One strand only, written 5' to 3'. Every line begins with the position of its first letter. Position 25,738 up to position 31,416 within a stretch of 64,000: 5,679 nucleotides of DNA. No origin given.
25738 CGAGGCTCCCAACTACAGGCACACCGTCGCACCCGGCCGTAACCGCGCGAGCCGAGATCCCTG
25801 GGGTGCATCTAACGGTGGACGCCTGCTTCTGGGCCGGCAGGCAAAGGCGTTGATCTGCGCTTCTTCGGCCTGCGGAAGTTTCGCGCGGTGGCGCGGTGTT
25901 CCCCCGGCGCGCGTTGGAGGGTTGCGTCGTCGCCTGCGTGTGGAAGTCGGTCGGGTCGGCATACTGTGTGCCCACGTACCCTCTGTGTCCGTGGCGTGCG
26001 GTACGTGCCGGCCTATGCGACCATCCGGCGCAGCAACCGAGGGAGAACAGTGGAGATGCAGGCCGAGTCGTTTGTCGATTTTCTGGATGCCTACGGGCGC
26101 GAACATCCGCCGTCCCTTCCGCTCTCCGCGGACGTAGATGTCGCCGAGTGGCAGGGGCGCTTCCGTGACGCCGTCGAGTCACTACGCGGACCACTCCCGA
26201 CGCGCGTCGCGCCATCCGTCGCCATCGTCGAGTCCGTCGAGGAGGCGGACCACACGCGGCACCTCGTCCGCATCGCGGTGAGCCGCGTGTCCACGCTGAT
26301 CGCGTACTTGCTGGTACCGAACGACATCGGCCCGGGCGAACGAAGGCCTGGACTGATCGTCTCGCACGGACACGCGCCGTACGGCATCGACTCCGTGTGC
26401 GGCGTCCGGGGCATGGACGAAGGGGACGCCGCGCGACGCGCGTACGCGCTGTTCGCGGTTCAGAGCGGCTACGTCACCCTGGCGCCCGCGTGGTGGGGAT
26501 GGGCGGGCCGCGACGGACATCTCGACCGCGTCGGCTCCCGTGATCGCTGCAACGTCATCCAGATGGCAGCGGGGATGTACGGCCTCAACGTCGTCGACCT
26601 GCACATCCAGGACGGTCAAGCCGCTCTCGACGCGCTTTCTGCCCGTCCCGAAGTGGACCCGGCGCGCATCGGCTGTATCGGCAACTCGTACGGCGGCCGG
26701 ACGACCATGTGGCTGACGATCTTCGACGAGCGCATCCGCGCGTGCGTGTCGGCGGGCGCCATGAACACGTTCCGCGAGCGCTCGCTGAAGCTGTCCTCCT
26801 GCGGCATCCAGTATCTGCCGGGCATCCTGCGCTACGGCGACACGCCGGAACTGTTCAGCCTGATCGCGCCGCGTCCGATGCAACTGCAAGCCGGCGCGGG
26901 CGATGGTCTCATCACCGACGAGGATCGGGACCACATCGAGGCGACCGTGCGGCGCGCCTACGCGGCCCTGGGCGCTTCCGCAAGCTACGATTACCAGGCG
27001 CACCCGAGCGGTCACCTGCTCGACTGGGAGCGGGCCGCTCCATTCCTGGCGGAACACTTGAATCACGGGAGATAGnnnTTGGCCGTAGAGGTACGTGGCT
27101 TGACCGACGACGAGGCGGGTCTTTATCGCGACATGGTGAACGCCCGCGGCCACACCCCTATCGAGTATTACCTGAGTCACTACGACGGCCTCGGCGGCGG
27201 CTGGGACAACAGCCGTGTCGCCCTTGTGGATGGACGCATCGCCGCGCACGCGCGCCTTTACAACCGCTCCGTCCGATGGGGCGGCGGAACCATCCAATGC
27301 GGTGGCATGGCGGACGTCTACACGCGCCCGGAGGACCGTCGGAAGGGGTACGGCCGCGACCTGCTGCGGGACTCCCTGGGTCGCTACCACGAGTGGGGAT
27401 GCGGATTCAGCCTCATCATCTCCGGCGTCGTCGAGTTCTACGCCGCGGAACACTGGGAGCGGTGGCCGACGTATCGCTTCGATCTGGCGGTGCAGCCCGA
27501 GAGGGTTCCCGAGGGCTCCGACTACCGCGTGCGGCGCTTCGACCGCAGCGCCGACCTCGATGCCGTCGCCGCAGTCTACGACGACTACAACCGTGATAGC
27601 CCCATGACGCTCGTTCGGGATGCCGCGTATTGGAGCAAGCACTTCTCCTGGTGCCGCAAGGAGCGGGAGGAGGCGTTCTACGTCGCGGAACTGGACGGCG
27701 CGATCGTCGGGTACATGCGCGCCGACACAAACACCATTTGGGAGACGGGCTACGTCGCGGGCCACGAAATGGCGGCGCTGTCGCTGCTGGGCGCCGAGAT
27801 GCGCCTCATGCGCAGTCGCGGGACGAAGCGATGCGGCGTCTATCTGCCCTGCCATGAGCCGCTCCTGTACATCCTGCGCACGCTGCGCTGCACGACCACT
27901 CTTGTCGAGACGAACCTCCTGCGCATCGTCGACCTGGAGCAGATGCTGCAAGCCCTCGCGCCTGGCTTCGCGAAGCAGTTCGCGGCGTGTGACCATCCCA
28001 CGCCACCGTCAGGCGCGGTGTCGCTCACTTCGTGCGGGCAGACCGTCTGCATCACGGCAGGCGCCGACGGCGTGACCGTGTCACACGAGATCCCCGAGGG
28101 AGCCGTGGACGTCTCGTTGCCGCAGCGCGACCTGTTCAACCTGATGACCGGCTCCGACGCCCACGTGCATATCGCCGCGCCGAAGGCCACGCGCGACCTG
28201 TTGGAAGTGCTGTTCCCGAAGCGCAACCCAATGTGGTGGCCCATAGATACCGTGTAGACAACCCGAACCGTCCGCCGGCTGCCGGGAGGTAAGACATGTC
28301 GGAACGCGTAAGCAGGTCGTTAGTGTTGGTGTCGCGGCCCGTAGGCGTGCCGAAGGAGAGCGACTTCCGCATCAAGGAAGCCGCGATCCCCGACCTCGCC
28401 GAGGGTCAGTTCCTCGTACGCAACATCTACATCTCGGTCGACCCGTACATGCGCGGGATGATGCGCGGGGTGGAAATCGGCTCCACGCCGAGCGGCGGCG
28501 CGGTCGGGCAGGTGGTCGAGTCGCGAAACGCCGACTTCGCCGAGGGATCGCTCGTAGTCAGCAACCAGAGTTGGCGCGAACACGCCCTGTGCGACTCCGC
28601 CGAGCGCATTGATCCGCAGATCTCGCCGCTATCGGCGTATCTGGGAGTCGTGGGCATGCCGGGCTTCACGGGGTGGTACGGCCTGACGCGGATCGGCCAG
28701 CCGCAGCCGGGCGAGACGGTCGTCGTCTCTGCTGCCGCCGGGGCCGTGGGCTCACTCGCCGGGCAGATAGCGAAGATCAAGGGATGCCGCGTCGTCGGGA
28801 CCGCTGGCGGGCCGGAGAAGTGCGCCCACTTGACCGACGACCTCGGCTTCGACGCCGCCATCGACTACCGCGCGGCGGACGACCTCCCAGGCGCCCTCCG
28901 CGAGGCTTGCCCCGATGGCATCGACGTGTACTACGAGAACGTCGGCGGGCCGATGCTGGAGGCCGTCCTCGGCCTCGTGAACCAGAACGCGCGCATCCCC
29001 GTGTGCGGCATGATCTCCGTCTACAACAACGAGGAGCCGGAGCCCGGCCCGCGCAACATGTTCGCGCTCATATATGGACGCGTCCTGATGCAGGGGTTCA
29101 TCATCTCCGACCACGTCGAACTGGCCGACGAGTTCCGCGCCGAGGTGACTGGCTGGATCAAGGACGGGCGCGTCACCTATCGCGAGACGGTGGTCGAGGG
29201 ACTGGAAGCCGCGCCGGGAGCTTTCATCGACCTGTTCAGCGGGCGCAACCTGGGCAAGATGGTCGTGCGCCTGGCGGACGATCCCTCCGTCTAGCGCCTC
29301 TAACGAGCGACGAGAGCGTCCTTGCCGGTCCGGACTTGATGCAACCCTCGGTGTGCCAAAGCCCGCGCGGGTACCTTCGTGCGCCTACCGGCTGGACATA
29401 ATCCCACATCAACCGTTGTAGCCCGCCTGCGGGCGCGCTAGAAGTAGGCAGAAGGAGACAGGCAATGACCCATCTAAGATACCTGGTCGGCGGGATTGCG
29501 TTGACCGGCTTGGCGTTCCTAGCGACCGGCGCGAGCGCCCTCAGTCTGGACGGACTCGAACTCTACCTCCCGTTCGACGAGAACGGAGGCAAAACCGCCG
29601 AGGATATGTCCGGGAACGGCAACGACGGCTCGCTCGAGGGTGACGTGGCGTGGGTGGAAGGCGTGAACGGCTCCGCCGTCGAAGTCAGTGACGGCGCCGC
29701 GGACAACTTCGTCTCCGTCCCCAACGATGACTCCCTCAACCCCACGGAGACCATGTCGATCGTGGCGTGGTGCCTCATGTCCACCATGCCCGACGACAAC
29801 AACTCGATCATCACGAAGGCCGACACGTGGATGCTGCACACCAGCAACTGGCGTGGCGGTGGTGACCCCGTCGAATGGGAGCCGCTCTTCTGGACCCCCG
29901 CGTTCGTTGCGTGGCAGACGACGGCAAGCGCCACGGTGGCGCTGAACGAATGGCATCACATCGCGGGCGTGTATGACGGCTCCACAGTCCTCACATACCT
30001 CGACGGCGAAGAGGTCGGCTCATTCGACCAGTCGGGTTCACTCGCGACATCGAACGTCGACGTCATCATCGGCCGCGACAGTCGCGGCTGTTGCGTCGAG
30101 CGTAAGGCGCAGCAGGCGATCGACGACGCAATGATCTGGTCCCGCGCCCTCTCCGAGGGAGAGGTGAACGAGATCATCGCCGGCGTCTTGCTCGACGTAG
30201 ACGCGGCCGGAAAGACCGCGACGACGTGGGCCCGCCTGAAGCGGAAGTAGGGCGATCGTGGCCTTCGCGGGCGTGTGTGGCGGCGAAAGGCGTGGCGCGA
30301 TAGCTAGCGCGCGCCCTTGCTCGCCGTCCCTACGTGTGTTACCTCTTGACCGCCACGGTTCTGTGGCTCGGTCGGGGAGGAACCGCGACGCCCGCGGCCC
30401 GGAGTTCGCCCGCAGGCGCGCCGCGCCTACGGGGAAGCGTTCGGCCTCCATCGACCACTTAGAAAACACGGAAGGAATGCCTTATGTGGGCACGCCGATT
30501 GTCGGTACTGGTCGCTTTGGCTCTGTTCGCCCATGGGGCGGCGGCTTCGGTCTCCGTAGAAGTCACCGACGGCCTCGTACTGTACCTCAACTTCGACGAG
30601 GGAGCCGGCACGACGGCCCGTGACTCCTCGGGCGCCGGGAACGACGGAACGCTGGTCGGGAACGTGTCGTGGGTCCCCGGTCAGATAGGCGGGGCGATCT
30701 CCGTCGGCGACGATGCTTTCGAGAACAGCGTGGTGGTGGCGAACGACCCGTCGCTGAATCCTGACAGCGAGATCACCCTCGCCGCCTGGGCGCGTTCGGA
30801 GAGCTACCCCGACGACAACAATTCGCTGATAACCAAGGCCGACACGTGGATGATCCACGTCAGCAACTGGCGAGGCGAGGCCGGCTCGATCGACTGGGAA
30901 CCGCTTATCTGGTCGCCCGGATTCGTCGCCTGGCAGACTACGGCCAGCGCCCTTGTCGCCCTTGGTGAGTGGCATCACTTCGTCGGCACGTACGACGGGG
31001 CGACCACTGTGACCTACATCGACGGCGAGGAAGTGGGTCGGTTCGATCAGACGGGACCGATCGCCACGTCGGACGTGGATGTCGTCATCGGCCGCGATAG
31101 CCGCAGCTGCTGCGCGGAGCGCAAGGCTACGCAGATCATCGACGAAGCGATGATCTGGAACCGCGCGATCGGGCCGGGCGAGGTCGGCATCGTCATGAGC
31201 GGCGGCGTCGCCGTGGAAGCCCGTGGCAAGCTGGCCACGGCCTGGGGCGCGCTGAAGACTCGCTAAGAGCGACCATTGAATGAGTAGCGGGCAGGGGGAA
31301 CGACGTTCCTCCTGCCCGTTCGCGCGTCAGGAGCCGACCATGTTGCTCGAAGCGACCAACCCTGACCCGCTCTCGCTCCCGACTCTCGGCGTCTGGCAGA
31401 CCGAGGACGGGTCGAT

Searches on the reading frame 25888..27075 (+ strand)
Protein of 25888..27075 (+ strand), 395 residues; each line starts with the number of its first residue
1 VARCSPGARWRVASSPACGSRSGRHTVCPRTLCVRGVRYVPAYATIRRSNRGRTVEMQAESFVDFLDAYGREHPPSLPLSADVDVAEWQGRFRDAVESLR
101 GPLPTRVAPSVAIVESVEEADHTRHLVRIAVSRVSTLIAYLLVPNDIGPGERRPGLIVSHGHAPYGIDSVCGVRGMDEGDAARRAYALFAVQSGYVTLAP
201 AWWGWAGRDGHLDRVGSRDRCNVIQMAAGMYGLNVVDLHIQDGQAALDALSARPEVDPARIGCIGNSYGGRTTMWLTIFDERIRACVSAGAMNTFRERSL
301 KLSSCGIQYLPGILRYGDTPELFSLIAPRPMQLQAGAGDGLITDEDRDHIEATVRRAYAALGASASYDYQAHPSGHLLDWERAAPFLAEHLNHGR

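Call 16: search_protein_families(library=pfam, proteins=[window:25888-27075:+], max_evalue=0.001)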
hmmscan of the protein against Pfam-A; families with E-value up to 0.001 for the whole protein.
window:25888-27075:+ (395 aa): 4 families
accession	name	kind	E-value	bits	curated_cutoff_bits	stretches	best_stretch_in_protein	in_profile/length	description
PF00326.27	Peptidase_S9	-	4.2e-05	23.6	22.6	1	240-285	45-90/213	Prolyl oligopeptidase family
PF22244.2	GCE_fung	-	9.2e-05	22.8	27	0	247-287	91-133/231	Glucuronyl esterase, fungi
PF08840.17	BAAT_C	-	0.0001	22.9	20.9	1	245-301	8-64/210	BAAT / Acyl-CoA thioester hydrolase C terminal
PF01738.24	DLH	-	0.00019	21.6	21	1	191-289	38-127/217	Dienelactone hydrolase family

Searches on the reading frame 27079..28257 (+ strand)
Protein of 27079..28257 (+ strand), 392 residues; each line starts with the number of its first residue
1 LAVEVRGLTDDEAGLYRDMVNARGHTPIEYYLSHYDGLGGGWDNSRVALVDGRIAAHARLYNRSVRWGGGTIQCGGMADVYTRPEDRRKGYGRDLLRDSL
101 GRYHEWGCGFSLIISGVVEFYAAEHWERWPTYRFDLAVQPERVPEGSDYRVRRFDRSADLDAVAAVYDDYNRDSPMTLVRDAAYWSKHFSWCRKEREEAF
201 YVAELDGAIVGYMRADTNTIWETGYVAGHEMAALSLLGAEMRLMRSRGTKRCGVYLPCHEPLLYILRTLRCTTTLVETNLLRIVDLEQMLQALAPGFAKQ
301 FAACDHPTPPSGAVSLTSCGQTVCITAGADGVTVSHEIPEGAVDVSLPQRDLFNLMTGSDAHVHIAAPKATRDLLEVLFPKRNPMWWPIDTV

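Call 16: search_protein_families(library=pfam, proteins=[window:27079-28257:+], max_evalue=0.001)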
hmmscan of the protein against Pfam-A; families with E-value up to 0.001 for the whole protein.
window:27079-28257:+ (392 aa): 3 families
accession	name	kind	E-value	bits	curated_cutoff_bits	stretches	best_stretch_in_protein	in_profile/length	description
PF13527.13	Acetyltransf_9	-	1.3e-13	51.5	25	1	44-126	42-124/127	Acetyltransferase (GNAT) domain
PF00583.31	Acetyltransf_1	-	2.2e-09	38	20.7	1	45-110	35-95/116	Acetyltransferase (GNAT) family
PF13508.13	Acetyltransf_7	-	1.4e-06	29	27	0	47-107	7-61/84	Acetyltransferase (GNAT) domain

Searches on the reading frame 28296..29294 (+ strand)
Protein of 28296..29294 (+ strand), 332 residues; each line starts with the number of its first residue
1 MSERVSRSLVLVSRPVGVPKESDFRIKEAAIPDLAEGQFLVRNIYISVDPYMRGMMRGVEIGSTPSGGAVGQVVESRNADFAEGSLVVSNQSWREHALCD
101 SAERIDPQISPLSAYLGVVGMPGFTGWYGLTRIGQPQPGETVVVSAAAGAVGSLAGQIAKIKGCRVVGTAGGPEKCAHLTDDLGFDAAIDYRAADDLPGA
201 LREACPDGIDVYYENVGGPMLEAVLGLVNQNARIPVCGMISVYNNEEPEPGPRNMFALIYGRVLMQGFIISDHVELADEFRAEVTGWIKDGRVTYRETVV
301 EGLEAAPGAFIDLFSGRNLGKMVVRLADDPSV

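Call 16: search_protein_families(library=pfam, proteins=[window:28296-29294:+], max_evalue=0.001)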
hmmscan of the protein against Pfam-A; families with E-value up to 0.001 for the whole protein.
window:28296-29294:+ (332 aa): 3 families
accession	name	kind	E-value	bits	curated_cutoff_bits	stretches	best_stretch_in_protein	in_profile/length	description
PF16884.10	ADH_N_2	-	2.9e-30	104.8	31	1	7-102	1-103/108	N-terminal domain of oxidoreductase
PF00107.32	ADH_zinc_N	-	1.4e-21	77.2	31.8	1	150-277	1-117/129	Zinc-binding dehydrogenase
PF13602.12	ADH_zinc_N_2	-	3.6e-11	44.6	27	1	183-324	1-134/134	Zinc-binding dehydrogenase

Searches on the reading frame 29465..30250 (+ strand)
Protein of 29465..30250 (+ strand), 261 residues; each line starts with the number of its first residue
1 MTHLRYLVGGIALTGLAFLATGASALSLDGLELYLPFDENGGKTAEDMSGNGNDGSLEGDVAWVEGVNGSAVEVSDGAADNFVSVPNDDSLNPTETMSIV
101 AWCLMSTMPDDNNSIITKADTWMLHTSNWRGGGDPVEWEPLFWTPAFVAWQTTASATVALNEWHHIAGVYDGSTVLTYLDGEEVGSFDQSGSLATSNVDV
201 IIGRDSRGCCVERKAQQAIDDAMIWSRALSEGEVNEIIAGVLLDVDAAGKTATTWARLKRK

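Call 16: search_protein_families(library=pfam, proteins=[window:29465-30250:+], max_evalue=0.001)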
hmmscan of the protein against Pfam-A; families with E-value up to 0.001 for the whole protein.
window:29465-30250:+ (261 aa): 1 family
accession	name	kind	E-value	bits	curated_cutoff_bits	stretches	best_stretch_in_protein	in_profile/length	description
PF13385.13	Laminin_G_3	-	8.4e-24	84.9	27.6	1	80-234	4-150/151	Concanavalin A-like lectin/glucanases superfamily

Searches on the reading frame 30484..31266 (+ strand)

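Call 16: search_protein_families(library=pfam, proteins=[window:30484-31266:+], max_evalue=0.001)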
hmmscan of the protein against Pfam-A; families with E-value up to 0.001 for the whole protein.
window:30484-31266:+ (260 aa): 1 family
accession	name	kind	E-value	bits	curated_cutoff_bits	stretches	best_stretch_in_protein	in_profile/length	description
PF13385.13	Laminin_G_3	-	1.5e-23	84.1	27.6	1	82-234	5-150/151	Concanavalin A-like lectin/glucanases superfamily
